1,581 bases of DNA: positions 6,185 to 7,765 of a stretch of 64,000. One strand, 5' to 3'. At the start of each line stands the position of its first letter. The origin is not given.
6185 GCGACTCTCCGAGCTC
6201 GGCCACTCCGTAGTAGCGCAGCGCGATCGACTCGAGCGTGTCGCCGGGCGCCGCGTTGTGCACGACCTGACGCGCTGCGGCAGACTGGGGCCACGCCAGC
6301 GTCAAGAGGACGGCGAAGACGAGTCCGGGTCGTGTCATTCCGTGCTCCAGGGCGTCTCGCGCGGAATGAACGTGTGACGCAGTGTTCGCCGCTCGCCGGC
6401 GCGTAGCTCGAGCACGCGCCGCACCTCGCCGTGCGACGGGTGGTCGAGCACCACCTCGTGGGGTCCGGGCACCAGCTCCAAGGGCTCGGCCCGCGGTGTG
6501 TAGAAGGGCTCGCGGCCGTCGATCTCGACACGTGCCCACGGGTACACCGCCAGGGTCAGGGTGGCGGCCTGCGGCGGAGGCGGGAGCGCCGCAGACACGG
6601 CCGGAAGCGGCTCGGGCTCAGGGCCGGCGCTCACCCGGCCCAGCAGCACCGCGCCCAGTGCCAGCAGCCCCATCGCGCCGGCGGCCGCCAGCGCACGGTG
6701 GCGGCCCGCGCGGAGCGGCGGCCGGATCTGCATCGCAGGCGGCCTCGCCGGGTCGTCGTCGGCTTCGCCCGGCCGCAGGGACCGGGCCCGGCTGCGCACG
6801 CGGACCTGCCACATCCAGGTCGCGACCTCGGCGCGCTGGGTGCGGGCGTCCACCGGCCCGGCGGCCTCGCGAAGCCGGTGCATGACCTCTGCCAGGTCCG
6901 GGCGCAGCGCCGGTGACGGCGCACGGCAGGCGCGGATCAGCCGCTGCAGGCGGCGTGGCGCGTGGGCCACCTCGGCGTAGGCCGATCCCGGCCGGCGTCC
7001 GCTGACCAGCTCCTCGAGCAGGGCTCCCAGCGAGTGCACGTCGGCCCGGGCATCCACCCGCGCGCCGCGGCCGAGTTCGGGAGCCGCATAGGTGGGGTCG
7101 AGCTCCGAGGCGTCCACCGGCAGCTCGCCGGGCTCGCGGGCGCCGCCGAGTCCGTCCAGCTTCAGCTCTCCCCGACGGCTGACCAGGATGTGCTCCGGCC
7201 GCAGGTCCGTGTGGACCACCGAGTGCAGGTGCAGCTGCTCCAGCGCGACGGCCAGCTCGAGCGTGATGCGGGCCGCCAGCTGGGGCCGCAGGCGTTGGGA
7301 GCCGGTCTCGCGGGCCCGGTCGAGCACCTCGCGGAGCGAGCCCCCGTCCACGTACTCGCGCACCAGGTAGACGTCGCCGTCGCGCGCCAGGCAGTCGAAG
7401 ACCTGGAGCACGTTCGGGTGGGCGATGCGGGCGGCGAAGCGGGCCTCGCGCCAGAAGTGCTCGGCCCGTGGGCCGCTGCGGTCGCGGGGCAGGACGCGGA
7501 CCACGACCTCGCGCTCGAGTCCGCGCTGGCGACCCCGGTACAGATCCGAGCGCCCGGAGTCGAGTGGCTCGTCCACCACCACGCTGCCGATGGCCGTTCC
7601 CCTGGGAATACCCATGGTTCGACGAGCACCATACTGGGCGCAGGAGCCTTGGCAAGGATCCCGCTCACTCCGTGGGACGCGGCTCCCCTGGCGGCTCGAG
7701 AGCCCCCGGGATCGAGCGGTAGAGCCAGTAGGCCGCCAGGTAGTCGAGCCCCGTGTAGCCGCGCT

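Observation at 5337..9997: Four-gene envelope operon: PlsC-like acyltransferase, secreted protein, PEGA pseudokinase and LysM protein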

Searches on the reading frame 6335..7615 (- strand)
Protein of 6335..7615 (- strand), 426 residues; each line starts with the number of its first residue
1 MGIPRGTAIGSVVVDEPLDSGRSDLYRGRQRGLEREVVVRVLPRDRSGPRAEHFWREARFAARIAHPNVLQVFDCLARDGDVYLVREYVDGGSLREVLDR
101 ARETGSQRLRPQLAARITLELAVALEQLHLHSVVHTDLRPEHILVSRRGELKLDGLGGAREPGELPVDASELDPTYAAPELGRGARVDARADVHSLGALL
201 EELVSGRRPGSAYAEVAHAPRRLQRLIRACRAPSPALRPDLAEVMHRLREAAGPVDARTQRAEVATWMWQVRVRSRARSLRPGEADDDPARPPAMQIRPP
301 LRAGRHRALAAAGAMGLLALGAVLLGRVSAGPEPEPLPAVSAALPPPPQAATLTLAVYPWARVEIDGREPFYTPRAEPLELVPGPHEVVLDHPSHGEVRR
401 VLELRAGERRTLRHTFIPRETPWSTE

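Call 3: search_protein_families(library=pfam, proteins=[window:6335-7615:-], max_evalue=0.1)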
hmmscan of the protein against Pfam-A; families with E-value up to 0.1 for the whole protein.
window:6335-7615:- (426 aa): 5 families
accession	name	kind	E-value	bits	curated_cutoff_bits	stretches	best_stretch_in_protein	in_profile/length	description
PF00069.31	Pkinase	-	1.3e-29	103.8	31.7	1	24-215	14-202/263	Protein kinase domain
PF07714.23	PK_Tyr_Ser-Thr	-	7.1e-24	84.9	23.1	1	29-246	23-238/258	Protein tyrosine and serine/threonine kinase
PF14531.12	Kinase-like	-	0.0045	16.7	25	1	93-181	127-212/289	Kinase-like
PF06293.20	Kdo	-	0.0084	16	21.3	1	93-149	104-155/207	Lipopolysaccharide kinase (Kdo/WaaP) family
PF03109.22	ABC1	-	0.064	12.8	22.9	1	82-153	143-208/244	ABC1 atypical kinase-like domain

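Call 4: search_protein_families(library=ncbifam, proteins=[window:6335-7615:-], max_evalue=0.1)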
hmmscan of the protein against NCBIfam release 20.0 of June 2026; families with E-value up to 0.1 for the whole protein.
window:6335-7615:- (426 aa): 14 families
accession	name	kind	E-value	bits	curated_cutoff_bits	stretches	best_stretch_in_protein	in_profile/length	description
NF033483.0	PknB_PASTA_kin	equivalog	5.5e-35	121.4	450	1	21-246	19-244/563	Stk1 family PASTA domain-containing Ser/Thr kinase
NF047741.1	antiphage_MADS6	equivalog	8e-25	87.4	460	2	114-263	301-472/612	methylation-associated defense system protein kinase MAD6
NF038150.1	lanthi_synth_IV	equivalog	2.3e-22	79.1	650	1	22-266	202-453/851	class IV lanthionine synthetase LanL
NF052427.1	StpK7MSMEG_1200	equivalog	8.2e-20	70.8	900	1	21-212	19-211/601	serine/threonine protein kinase StpK7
TIGR03903.1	TOMM_kin_cyc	equivalog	9.7e-15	53.5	705.75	1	35-215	4-196/1267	TOMM system kinase/cyclase fusion protein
NF009651.0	PRK13184.1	equivalog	4e-10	38.3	839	1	52-151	47-152/932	serine/threonine-protein kinase PknD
NF033442.0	BREX_PglW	equivalog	4.7e-08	31.2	990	2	173-226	391-444/1391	BREX system serine/threonine kinase PglW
NF038151.1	lanthi_synth_III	equivalog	6.3e-07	28.2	575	1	67-207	284-426/833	class III lanthionine synthetase LanKC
NF053615.1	SerThrKinAfsKStmc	equivalog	6.5e-05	21.8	1300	1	56-209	61-212/809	protein serine/threonine kinase AfsK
NF043056.1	T4SS_LegK1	equivalog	0.0044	15.7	550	1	72-146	144-223/516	Dot/Icm T4SS effector kinase LegK1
NF011463.0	PRK14879.1-4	equivalog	0.0048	16.3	188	1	55-151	66-153/237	Kae1-associated kinase Bud32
NF011464.0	PRK14879.1-7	equivalog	0.013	15.2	246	1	50-153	49-143/221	Kae1-associated kinase Bud32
TIGR03724.2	arch_bud32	equivalog_domain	0.047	13.2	125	1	80-148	66-121/193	KEOPS complex kinase/ATPase Bud32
NF058632.1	SerThrKinPrkT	equivalog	0.068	12.2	280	1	67-148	78-153/322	serine/threonine protein kinase PrkT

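Call 40: search_solved_structures(query=window:6335-7615:-, max_evalue=1e-10, show_alignments=1)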
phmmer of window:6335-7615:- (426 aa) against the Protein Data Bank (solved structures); distinct sequences matched with E-value up to 1e-10: 551 (the best 60 are shown).
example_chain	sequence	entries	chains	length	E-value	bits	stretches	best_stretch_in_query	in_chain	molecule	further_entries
6b2p_A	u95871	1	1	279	1.6e-21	79.9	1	20-224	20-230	Serine/threonine-protein kinase PknB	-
5u94_A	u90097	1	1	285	1.7e-21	79.9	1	20-224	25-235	Serine/threonine-protein kinase PknB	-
1o6y_A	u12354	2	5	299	2.1e-21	79.6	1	20-224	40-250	SERINE/THREONINE-PROTEIN KINASE PKNB | Probable serine/threonine-protein kinase pknB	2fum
1mru_A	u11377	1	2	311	2.1e-21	79.6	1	20-224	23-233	Probable serine/threonine-protein kinase pknB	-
3f69_A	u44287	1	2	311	1.4e-20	76.9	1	21-224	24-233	Serine/threonine-protein kinase pknB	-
6i2p_A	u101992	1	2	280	1.5e-20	76.8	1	21-224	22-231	Serine/threonine-protein kinase PknB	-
3orm_A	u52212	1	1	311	1.9e-20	76.4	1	20-224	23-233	Serine/threonine protein kinase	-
3ori_A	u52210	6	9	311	2.5e-20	76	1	21-224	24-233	Serine/threonine protein kinase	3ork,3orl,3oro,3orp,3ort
3f61_A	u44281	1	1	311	7.3e-20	74.5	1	21-213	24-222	Serine/threonine-protein kinase pknB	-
9ruj_A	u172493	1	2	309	1.3e-19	73.7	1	20-233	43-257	Serine/threonine-protein kinase StkP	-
9ruk_A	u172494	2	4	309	2.4e-19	72.8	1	20-233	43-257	Serine/threonine-protein kinase StkP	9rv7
9ru3_A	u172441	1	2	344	3.3e-19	72.3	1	20-233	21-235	Serine/threonine-protein kinase StkP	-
4yom_B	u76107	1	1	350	1.2e-18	70.5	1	34-209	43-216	Serine/threonine-protein kinase BRSK2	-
4ynz_A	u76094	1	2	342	1.4e-18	70.3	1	35-209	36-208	Serine/threonine-protein kinase BRSK2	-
6fdy_U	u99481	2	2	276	2.9e-18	69.2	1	12-250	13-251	Serine/threonine-protein kinase ULK3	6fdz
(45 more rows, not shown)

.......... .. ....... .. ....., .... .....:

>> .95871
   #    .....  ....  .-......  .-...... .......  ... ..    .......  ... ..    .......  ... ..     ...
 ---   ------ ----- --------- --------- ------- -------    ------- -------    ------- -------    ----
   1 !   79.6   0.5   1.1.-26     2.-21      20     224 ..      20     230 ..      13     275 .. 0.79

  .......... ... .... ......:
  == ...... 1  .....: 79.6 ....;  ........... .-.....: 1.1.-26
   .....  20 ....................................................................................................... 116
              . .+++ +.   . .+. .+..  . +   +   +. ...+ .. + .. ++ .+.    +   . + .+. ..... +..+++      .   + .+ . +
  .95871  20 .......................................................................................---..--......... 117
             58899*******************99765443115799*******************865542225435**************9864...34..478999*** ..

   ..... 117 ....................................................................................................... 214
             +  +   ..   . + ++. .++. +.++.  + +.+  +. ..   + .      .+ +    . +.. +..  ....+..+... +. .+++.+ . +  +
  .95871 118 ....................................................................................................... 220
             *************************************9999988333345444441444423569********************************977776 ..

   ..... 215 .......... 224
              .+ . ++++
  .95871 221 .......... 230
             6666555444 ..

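Call 76: search_protein_families(library=padloc, proteins=[window:6335-7615:-], max_evalue=0.001)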
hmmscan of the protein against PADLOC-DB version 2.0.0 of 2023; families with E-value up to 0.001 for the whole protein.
window:6335-7615:- (426 aa): 33 families (the best 25 are shown)
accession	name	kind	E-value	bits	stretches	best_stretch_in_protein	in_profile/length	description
PDLC04054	PD-T4-6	-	1.8e-38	130.8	1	20-294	21-291/347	-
PDLC04053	PD-T4-6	-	5.5e-38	129.2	1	7-260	6-259/311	-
PDLC04138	mad6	-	6.8e-37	125.7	1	26-258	68-320/659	mads_6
PDLC04042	PD-T4-6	-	6.9e-35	119.1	1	14-262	13-262/292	-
PDLC04061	PD-T4-6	-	3.8e-31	107.2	1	23-247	30-260/510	-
PDLC04060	PD-T4-6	-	2.6e-30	103.8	1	21-245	20-244/486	-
PDLC04043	PD-T4-6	-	8.6e-30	102.2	1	21-341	27-349/452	-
PDLC04052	PD-T4-6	-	1.6e-29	101.5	1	21-245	21-251/496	-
PDLC04040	PD-T4-6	-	1.1e-28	98.3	1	21-242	6-237/547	-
PDLC04064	PD-T4-6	-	2e-28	97.4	1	19-247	30-257/369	-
PDLC04047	PD-T4-6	-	6e-27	92.6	1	21-211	22-213/327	-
PDLC03920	MkoA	-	1.9e-26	90.7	1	18-269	16-298/1112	-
PDLC04057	PD-T4-6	-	3.7e-26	90.1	1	19-248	18-248/443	-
PDLC04039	PD-T4-6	-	9.2e-24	82.2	1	6-247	10-252/458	-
PDLC04048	PD-T4-6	-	1.2e-22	78.8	1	19-228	20-230/354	-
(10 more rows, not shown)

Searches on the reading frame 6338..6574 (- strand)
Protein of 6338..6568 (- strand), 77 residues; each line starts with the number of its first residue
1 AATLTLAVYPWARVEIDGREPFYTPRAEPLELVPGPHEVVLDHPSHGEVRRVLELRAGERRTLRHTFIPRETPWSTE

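Call 30: search_protein_families(library=pfam, proteins=[window:6338-6568:-], max_evalue=10)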
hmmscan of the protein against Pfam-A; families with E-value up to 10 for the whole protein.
seq(77 aa): 2 families
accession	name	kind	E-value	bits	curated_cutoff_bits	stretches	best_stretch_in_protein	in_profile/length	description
PF08308.17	PEGA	-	0.0099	16.2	20.8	1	12-67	13-67/71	PEGA domain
PF11314.13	DUF3117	-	0.035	14.4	25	1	29-65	9-45/50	Protein of unknown function (DUF3117)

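Call 43: search_solved_structures(query=A2, max_evalue=10)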
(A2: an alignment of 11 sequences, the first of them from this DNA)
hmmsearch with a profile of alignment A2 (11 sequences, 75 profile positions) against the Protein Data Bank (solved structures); distinct sequences matched with E-value up to 10: 4.
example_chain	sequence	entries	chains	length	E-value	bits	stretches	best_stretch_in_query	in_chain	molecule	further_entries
8bl3_A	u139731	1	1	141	0.063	16.2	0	45-66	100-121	scIg12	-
8bl6_A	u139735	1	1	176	0.12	15.3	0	45-66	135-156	dIG14-scdim-EF62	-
9k1u_D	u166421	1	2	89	0.3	14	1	5-47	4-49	Serine/threonine protein kinase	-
2z1t_A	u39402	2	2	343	1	12.3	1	35-75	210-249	Hydrogenase expression/formation protein HypE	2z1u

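Call 45: find_related_loci(query=A3, collection=metagenome_contigs, flank=8000)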
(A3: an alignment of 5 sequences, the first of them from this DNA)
Query A3 (79 aa) in metagenome_contigs; peptide patterns used: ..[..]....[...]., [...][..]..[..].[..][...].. (x = any residue, [..] = any of these).
411 stretches matched a pattern; 3 encode a relative of the query (tblastn E <= 1e-3); 3 distinct loci.
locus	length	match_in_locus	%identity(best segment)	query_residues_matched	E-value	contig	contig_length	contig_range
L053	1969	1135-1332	50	4-69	3e-20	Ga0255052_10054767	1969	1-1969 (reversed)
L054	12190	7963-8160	44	4-69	1e-16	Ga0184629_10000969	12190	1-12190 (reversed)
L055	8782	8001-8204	40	2-69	4e-16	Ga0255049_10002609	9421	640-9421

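Call 49: search_protein_families(library=pfam, proteins=[L054:821-3085:+, L054:3006-5510:+, L054:9359-11371:-, L054:6853-8175:+, L054:8196-9200:+, L054:6445-6804:+], max_evalue=0.01)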
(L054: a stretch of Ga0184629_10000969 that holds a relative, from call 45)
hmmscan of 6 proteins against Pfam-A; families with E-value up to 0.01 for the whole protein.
L054:821-3085:+ (755 aa): 0 families

L054:3006-5510:+ (835 aa): 1 family
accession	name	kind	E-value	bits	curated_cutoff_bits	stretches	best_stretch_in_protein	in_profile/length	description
PF00082.27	Peptidase_S8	-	1.6e-12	47.8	21.8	1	453-658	53-255/288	Subtilase family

L054:9359-11371:- (671 aa): 0 families

L054:6853-8175:+ (441 aa): 6 families
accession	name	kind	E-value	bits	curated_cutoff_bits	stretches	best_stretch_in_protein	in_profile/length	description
PF00069.31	Pkinase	-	4.3e-51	174.3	31.7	1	10-266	1-259/263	Protein kinase domain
PF07714.23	PK_Tyr_Ser-Thr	-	4.4e-39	134.8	23.1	1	11-262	2-252/258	Protein tyrosine and serine/threonine kinase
PF03109.22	ABC1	-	0.00018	21.2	22.9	1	82-155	142-214/244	ABC1 atypical kinase-like domain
PF17667.7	Pkinase_fungal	-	0.00084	18.6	24.1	1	116-194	294-378/387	Fungal protein kinase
PF01636.29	APH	-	0.0014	18.9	23.2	0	35-126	22-109/239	Phosphotransferase enzyme family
PF14531.12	Kinase-like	-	0.0094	15.7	25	0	100-154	137-191/289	Kinase-like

L054:8196-9200:+ (335 aa): 2 families
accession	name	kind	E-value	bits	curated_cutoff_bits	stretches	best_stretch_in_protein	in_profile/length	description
PF01476.26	LysM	-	3.3e-18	65.8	20.9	3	126-167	6-43/43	LysM domain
PF05489.18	Phage_tail_X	-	0.0013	18.8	22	0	126-170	8-55/60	Phage Tail Protein X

L054:6445-6804:+ (120 aa): 2 families
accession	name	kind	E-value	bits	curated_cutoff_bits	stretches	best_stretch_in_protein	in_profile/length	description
PF16697.10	Yop-YscD_cpl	-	6.4e-19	68.5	33.2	1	17-104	2-91/94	Inner membrane component of T3SS, cytoplasmic domain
PF00498.31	FHA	-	1.5e-17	64.2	20.7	1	35-97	2-67/67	FHA domain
